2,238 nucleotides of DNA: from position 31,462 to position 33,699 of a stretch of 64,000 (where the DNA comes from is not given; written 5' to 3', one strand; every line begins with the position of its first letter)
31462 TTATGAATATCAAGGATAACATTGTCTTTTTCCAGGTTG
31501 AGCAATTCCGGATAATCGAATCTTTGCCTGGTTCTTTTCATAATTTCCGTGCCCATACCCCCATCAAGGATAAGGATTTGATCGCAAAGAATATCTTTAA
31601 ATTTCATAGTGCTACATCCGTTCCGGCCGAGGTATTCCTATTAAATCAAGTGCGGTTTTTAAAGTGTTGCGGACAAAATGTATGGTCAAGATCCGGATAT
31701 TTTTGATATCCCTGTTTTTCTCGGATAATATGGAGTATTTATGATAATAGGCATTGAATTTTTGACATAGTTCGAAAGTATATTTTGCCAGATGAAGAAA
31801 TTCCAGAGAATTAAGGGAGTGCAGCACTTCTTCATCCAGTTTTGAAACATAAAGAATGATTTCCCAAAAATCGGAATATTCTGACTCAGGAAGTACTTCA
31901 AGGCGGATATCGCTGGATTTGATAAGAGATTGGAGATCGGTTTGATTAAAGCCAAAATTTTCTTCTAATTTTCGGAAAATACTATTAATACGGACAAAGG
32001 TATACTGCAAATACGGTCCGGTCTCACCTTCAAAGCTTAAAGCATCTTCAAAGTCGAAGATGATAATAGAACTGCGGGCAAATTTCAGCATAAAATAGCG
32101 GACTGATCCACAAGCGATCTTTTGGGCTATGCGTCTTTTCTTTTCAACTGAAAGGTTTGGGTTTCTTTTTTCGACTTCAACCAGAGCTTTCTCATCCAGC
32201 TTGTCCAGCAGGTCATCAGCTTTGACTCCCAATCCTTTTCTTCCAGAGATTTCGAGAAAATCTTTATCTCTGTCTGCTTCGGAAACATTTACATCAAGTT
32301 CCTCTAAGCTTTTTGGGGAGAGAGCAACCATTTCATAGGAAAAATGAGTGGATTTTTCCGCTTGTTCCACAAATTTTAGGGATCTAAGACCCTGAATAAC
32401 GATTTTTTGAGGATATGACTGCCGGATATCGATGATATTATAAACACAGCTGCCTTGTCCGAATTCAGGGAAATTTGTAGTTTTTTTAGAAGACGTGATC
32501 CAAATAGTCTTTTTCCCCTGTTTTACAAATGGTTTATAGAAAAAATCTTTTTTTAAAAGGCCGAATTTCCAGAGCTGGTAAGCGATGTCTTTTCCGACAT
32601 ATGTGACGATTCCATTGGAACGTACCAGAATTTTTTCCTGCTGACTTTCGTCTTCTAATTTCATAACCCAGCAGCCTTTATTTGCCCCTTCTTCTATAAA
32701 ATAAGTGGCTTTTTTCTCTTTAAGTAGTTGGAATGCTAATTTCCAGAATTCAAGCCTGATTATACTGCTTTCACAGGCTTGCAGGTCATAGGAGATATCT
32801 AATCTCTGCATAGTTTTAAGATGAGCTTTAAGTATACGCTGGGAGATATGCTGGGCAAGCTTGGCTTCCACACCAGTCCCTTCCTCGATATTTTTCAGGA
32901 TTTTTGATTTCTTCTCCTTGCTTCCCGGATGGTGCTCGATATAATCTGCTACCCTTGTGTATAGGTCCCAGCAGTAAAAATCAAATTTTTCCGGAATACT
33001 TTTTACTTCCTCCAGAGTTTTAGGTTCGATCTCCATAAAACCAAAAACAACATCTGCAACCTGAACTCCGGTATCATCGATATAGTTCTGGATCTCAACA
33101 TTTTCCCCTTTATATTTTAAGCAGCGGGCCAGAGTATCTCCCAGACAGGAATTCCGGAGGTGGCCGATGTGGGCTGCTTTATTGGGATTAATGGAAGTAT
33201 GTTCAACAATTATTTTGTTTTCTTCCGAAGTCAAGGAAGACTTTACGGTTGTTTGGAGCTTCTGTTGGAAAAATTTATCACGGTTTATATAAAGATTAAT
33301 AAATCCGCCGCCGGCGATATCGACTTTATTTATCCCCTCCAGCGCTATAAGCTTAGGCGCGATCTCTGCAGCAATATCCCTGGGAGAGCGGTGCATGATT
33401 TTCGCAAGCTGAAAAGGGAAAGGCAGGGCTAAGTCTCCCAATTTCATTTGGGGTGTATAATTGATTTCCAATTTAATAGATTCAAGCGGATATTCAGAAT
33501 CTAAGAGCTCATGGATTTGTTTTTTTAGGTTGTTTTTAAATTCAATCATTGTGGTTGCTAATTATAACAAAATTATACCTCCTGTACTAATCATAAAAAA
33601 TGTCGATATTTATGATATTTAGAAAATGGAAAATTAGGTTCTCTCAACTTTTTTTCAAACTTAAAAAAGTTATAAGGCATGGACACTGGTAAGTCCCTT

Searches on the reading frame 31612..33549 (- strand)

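Call 8: search_protein_families(library=pfam, proteins=[window:31612-33549:-])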
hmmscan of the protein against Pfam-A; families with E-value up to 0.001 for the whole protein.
window:31612-33549:- (645 aa): 4 families
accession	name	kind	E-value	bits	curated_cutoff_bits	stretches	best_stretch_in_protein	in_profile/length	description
PF00750.26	tRNA-synt_1d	-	1.7e-22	80.3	23.3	2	98-325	6-222/349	tRNA synthetases class I (R), catalytic domain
PF05746.21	DALR_1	-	3e-20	72.9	22.3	1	514-645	1-117/117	DALR anticodon binding domain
PF03485.21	Arg_tRNA_synt_N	-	1.5e-18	67.6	21.5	1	5-87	4-84/85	Arginyl tRNA synthetase N terminal domain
PF00133.28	tRNA-synt_1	-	0.00042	19.6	22.7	1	113-204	25-115/414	tRNA synthetases class I (I, L, M and V)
